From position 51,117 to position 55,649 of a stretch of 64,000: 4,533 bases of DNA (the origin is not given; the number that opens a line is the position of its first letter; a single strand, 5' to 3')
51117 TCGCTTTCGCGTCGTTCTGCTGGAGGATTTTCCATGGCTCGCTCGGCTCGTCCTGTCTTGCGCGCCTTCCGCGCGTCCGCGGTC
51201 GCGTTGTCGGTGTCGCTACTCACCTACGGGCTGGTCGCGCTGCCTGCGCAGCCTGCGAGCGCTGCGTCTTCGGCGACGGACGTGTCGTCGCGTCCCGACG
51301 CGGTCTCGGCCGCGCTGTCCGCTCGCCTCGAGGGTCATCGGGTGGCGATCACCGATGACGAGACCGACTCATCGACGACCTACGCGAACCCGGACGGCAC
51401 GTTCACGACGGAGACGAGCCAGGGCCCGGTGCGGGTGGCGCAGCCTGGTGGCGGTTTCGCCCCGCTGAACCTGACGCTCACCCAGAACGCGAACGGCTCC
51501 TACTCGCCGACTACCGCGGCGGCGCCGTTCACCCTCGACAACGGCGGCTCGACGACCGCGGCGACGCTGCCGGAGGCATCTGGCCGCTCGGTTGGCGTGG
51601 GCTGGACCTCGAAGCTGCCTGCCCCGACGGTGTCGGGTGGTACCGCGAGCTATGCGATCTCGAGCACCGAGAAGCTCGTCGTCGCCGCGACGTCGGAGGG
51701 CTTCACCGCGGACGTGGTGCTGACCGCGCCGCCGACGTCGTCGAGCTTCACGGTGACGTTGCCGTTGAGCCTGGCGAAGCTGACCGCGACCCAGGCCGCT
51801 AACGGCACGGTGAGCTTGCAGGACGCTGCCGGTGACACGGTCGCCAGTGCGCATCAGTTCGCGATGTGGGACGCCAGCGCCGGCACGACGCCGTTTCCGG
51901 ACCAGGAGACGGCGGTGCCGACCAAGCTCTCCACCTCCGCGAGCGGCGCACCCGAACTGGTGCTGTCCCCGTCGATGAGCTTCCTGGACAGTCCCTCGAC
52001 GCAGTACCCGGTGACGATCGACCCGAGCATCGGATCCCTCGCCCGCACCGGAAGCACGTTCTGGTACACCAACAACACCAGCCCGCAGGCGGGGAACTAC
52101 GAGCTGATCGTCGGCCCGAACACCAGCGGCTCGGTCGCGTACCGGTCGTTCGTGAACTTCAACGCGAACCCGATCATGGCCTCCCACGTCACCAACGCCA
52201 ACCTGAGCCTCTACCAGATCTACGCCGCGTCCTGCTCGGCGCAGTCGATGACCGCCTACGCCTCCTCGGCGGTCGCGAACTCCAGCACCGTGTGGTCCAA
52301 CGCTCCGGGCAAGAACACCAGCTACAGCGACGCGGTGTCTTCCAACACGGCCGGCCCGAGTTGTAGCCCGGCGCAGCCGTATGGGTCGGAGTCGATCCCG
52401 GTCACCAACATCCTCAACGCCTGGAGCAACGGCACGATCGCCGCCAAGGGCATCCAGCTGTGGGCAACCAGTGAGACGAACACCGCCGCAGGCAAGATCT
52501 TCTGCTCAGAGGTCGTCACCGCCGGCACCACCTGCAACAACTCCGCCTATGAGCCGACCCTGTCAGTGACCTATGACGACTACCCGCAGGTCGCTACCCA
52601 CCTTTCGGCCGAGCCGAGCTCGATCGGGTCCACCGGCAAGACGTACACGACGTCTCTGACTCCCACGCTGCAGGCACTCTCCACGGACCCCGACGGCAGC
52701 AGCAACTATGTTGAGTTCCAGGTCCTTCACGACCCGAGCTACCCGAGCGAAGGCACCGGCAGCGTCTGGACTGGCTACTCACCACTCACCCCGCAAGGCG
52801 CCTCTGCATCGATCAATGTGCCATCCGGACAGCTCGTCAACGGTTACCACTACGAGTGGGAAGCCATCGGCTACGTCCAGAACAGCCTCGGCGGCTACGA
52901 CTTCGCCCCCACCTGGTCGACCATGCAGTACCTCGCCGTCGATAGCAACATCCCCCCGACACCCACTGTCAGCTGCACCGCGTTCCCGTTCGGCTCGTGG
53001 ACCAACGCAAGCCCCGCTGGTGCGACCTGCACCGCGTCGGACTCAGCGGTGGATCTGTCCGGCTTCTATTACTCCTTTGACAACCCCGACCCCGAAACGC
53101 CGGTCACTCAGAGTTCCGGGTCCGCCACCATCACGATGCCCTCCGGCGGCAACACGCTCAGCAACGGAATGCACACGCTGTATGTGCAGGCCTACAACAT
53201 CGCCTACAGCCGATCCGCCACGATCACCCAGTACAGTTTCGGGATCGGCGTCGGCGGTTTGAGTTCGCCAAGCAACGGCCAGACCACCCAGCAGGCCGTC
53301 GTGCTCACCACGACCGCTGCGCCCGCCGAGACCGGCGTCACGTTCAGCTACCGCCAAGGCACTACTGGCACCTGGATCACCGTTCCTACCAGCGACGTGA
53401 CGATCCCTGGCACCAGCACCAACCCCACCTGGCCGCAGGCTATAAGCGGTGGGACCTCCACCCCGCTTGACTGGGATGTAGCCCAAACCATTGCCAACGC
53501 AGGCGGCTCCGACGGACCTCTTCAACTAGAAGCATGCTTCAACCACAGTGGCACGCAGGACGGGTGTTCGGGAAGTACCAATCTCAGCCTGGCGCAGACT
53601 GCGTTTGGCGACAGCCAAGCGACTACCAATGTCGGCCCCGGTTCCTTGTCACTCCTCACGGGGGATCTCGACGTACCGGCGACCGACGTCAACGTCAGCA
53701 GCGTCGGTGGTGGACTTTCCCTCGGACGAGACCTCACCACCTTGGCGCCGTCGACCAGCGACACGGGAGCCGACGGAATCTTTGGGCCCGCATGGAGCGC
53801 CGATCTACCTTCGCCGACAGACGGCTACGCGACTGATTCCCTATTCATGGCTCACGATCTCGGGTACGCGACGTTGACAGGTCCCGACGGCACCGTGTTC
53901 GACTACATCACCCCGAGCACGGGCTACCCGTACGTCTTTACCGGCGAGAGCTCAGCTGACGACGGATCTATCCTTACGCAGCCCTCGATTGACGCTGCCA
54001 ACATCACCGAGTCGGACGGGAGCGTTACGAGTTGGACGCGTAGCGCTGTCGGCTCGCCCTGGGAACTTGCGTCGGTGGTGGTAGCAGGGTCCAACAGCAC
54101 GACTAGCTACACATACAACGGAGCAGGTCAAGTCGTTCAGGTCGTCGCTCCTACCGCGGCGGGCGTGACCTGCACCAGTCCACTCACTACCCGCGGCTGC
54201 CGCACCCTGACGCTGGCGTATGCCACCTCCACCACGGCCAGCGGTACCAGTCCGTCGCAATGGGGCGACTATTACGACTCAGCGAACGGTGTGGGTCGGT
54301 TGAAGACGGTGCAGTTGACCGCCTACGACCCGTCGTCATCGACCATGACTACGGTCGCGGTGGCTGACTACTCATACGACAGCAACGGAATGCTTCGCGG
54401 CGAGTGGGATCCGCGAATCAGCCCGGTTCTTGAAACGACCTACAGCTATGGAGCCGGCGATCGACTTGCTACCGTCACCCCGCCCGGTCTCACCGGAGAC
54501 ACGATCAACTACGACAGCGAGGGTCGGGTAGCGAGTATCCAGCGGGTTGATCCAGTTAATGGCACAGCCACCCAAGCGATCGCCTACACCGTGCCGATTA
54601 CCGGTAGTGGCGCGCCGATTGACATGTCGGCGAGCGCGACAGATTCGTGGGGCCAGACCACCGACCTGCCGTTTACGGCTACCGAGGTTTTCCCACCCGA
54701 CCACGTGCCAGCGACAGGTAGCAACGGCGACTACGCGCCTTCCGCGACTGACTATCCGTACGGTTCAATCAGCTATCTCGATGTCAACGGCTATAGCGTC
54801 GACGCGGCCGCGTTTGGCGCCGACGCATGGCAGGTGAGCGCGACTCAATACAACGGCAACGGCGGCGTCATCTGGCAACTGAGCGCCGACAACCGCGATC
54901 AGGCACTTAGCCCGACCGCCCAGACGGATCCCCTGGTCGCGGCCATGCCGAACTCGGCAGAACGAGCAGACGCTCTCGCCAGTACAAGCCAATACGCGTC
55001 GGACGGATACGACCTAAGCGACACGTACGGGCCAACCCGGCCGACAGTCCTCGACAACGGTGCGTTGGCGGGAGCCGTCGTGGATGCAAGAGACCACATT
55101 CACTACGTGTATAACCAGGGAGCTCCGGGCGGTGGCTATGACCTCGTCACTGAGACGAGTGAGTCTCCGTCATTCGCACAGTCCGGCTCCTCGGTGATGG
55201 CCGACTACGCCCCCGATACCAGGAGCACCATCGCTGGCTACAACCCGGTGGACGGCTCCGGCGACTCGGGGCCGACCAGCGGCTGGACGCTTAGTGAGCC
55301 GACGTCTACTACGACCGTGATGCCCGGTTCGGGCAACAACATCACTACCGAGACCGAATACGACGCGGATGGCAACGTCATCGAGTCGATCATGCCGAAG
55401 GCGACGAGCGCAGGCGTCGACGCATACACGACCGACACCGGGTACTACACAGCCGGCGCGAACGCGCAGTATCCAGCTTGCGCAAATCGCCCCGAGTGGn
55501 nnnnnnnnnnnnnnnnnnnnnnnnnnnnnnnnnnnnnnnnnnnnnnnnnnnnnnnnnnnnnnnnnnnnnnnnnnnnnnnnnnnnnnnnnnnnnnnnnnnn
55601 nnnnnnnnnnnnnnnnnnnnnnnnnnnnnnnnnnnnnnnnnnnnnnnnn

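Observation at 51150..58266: Sec-exported RHS/YD polymorphic-toxin locus with an unassigned toxin tip and envelope-located immunity candidates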

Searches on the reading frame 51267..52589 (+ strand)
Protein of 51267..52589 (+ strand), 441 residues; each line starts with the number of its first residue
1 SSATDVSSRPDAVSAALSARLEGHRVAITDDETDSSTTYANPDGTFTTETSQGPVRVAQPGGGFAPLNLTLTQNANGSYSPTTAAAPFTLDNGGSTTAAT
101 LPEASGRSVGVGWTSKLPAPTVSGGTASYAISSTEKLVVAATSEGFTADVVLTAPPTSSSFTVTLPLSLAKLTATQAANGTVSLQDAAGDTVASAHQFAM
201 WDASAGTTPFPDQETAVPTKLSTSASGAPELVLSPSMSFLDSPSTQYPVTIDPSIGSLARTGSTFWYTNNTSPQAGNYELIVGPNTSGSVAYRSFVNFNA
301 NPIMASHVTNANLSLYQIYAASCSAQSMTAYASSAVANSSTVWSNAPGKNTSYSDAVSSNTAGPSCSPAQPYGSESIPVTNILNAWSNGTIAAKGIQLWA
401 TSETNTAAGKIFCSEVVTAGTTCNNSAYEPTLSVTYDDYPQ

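Call 14: search_protein_families(library=ncbifam, proteins=[window:51267-52589:+], max_evalue=10)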
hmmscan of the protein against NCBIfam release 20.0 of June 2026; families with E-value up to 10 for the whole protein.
seq(441 aa): 1 family
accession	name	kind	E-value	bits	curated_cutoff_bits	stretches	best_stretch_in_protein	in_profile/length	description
NF033679.1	DNRLRE_dom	domain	8.3e-12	45.5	34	1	269-435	9-164/164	DNRLRE domain-containing protein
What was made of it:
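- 52071..52571 (+): DNRLRE domain (aa ~308-474), a CBM96-like carbohydrate-binding module. NF033679, E 8.3e-12, 45.5 bits against cutoff 34 (call 14).
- Checked: DNRLRE is supported, but only when the N-terminal fragment is scanned alone: NF033679, E 8.3e-12, 45.5 bits against a cutoff of 34, aa ~308-474 (call 14).
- DNRLRE domain (call 14).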

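Call 15: search_protein_families(library=pfam, proteins=[window:51267-52589:+], max_evalue=10)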
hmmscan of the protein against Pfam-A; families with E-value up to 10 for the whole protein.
seq(441 aa): 1 family
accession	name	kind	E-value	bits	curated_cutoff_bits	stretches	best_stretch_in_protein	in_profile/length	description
PF18079.6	AglB_L1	-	0.013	16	23.6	1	260-296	23-53/87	Archaeal glycosylation protein B long peripheral domain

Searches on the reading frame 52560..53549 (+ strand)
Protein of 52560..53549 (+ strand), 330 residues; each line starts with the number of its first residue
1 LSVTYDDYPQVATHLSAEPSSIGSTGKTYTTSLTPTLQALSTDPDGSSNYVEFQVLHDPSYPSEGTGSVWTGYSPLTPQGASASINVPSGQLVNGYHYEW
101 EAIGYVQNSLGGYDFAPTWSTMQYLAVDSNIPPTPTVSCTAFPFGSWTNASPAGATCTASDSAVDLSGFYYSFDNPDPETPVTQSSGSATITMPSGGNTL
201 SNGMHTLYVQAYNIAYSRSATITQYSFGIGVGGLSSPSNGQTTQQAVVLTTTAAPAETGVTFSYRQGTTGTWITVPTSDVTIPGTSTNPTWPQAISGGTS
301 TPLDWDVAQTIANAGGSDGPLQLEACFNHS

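Call 66: search_protein_families(library=pfam, proteins=[window:52560-53549:+], max_evalue=1)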
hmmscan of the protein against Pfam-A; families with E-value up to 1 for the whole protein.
window:52560-53549:+ (330 aa): 0 families

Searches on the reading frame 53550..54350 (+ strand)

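Call 66: search_protein_families(library=pfam, proteins=[window:53550-54350:+], max_evalue=1)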
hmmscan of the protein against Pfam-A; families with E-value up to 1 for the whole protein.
window:53550-54350:+ (267 aa): 1 family
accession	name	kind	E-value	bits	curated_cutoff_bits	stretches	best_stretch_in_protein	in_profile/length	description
PF05593.20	RHS_repeat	-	0.02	15.7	22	1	181-201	14-34/38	RHS Repeat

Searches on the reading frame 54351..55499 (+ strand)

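Call 66: search_protein_families(library=pfam, proteins=[window:54351-55499:+], max_evalue=1)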
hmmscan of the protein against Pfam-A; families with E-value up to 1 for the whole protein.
window:54351-55499:+ (383 aa): 1 family
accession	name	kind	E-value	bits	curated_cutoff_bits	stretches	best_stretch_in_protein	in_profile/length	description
PF05593.20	RHS_repeat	-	5.6e-08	33.4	22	1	9-45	1-34/38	RHS Repeat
